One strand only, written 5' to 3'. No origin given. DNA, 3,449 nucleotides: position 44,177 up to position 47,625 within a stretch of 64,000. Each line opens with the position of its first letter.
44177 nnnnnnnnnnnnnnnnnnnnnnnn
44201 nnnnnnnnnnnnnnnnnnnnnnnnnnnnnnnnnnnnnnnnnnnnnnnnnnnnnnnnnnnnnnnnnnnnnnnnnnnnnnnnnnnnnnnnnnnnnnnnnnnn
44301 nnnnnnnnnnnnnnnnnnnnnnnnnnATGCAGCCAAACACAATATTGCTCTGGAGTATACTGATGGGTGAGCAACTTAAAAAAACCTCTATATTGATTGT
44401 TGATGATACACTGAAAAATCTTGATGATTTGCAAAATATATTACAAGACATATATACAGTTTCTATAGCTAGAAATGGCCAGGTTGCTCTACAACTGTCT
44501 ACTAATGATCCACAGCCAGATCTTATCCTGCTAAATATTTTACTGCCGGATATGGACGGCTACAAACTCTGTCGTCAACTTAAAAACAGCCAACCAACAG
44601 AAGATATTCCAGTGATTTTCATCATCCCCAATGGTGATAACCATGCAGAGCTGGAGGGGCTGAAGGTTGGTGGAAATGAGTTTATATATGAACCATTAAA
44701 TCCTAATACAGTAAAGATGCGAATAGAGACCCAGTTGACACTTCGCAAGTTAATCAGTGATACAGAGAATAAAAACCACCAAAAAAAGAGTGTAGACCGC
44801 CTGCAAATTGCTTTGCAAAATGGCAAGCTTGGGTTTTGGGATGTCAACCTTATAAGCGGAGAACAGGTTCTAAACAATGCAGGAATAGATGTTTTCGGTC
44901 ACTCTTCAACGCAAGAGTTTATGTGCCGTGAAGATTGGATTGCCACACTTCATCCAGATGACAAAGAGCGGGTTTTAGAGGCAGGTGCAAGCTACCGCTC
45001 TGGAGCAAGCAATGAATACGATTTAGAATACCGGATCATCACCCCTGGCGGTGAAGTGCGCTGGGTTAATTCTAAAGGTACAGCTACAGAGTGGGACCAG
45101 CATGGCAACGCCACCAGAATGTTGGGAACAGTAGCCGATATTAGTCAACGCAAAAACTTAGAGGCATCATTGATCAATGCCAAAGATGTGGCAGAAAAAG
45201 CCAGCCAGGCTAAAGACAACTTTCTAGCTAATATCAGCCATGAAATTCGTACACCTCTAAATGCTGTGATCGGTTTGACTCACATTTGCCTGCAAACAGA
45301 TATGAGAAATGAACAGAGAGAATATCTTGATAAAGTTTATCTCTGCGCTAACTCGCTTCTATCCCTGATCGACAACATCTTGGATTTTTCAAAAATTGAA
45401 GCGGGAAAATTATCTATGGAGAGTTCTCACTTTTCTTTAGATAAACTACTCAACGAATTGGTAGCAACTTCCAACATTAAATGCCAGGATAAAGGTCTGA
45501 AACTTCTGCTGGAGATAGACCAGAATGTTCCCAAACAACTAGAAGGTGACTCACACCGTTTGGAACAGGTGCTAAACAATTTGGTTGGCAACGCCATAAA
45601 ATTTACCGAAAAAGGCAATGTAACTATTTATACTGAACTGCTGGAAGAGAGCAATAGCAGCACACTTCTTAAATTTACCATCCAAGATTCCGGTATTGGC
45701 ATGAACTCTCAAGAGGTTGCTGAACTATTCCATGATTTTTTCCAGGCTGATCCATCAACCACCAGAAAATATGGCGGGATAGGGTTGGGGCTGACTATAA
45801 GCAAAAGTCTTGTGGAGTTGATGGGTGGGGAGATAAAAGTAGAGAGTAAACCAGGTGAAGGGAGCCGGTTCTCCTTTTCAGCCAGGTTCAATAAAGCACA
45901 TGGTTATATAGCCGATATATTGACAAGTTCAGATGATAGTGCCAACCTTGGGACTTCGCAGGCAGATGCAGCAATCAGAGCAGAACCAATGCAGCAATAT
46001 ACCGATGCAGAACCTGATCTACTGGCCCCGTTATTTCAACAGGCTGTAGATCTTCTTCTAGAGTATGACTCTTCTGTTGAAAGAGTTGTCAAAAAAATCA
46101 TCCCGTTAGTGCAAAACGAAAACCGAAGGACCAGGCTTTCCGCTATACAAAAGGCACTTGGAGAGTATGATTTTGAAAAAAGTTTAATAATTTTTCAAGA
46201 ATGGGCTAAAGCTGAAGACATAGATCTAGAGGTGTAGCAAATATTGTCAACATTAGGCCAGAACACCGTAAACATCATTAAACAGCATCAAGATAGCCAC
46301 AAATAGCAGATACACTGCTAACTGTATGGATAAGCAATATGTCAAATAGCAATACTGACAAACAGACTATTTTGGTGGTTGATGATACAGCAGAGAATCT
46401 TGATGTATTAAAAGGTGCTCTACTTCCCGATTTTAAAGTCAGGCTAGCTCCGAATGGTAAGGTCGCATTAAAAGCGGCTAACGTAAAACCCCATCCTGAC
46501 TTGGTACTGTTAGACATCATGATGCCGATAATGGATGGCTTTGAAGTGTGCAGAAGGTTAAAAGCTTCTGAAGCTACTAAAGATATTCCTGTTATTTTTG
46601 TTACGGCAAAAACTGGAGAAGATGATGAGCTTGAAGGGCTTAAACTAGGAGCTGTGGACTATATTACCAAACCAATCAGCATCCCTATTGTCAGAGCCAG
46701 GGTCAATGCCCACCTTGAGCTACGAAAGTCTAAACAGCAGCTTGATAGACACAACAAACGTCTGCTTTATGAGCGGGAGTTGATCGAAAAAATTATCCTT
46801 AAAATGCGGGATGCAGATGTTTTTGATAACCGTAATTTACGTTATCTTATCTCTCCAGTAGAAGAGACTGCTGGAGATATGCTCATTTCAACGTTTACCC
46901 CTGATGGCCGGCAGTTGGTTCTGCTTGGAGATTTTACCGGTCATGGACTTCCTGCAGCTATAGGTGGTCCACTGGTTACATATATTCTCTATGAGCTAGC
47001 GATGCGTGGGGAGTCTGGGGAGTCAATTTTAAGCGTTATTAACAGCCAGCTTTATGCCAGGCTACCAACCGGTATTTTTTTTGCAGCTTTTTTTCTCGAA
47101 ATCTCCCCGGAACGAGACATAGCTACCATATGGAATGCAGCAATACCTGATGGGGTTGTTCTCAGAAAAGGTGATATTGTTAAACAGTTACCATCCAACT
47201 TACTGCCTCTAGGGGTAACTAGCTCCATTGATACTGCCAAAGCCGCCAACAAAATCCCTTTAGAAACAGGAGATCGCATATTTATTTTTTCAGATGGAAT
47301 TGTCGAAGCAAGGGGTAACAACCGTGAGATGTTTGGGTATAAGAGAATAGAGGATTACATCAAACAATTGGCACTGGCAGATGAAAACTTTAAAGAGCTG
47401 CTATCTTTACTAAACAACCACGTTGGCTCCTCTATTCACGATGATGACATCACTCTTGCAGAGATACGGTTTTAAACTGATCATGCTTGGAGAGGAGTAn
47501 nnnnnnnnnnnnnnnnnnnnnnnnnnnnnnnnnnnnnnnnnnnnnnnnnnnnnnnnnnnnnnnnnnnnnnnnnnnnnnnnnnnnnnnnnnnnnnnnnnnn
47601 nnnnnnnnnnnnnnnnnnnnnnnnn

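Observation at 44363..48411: Split SypE/HsbR-like module: separate receiver-controlled PP2C phosphatase and RsbW-type kinase, STAS partner missing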

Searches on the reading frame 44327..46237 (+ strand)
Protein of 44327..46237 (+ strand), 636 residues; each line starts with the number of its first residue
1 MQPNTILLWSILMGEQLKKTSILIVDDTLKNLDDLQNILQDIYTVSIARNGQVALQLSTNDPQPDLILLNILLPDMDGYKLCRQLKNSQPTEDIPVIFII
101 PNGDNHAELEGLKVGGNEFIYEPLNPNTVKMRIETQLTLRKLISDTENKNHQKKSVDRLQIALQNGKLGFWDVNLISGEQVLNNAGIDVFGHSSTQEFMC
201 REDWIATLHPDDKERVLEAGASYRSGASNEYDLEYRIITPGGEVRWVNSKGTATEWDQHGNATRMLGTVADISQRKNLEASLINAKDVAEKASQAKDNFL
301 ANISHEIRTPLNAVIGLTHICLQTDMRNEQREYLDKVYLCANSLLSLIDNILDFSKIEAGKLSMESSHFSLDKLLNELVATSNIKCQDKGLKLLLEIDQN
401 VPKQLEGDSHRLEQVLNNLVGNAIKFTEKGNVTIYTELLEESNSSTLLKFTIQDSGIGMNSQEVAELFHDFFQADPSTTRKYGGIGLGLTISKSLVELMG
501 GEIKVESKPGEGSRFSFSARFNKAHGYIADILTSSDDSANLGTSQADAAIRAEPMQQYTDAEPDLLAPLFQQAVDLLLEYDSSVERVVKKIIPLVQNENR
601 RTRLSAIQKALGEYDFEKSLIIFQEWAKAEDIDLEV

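Call 3: search_protein_families(library=pfam, proteins=[window:44327-46237:+], max_evalue=0.01)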
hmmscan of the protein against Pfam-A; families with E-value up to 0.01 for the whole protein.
window:44327-46237:+ (636 aa): 6 families
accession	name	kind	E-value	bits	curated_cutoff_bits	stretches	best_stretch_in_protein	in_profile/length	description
PF02518.31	HATPase_c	-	2.1e-27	96.2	26.4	1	407-520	1-108/111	Histidine kinase-, DNA gyrase B-, and HSP90-like ATPase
PF00512.31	HisKA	-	2.2e-20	72.9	26.9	1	295-360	1-66/66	His Kinase A (phospho-acceptor) domain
PF00072.30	Response_reg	-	3.3e-17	63.1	30.2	1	22-133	1-110/111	Response regulator receiver domain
PF08447.18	PAS_3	-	2.6e-16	60.1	25.6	1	187-269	9-89/89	PAS fold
PF13426.13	PAS_9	-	0.00041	21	27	1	182-274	16-103/103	PAS domain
PF13589.12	HATPase_c_3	-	0.00081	19.9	25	1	411-493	2-81/137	Histidine kinase-, DNA gyrase B-, and HSP90-like ATPase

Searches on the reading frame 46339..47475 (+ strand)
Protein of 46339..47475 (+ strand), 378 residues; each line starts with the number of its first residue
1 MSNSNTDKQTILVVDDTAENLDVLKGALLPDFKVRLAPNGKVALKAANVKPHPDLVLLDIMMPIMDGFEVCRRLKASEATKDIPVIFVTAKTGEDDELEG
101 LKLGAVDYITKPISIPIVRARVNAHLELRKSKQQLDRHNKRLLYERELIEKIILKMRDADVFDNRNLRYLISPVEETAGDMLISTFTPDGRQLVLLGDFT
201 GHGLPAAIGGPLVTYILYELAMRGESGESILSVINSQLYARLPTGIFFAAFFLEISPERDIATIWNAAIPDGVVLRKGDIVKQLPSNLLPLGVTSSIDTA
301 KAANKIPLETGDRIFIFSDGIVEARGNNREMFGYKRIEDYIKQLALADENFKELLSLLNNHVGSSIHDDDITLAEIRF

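Call 3: search_protein_families(library=pfam, proteins=[window:46339-47475:+], max_evalue=0.01)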
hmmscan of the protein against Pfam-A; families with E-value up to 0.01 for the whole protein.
window:46339-47475:+ (378 aa): 2 families
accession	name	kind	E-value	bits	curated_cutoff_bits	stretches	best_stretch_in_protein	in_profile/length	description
PF07228.17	SpoIIE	-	6.1e-34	118.1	25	1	188-377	1-190/192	Stage II sporulation protein E (SpoIIE)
PF00072.30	Response_reg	-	2.8e-24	85.9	30.2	1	11-121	1-109/111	Response regulator receiver domain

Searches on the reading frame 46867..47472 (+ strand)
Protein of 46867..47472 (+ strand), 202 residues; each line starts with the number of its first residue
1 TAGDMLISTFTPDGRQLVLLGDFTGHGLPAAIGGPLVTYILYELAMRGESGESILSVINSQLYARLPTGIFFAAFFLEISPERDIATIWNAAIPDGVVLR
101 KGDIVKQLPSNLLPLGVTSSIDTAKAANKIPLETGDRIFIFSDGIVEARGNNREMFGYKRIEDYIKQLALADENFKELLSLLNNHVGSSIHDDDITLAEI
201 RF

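Call 83: find_homologous_proteins(query=window:46867-47472:+, max_evalue=1e-40)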
Query seq(202 aa) (202 aa): 6 proteins with E <= 1e-40 among 256 candidates.
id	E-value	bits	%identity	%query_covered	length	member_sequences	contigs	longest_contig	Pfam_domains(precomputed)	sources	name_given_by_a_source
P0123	1.7e-56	209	51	99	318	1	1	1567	PF00072.31,PF07228.18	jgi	jgi:two-component system, HptB-dependent secretion and biofilm response regulator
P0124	2.0e-53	199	51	100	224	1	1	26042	PF07228.18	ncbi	ncbi:MAG: serine/threonine-protein phosphatase [Magnetococcus sp. YQC-9]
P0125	1.7e-47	180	43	100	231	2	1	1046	PF07228.18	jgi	jgi:serine phosphatase RsbU (regulator of sigma subunit)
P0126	2.1e-47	179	43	98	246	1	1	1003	PF07228.18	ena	-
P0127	4.1e-44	169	44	100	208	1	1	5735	PF07228.18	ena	-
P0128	4.4e-41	159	40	99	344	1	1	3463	PF00072.31,PF07228.18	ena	-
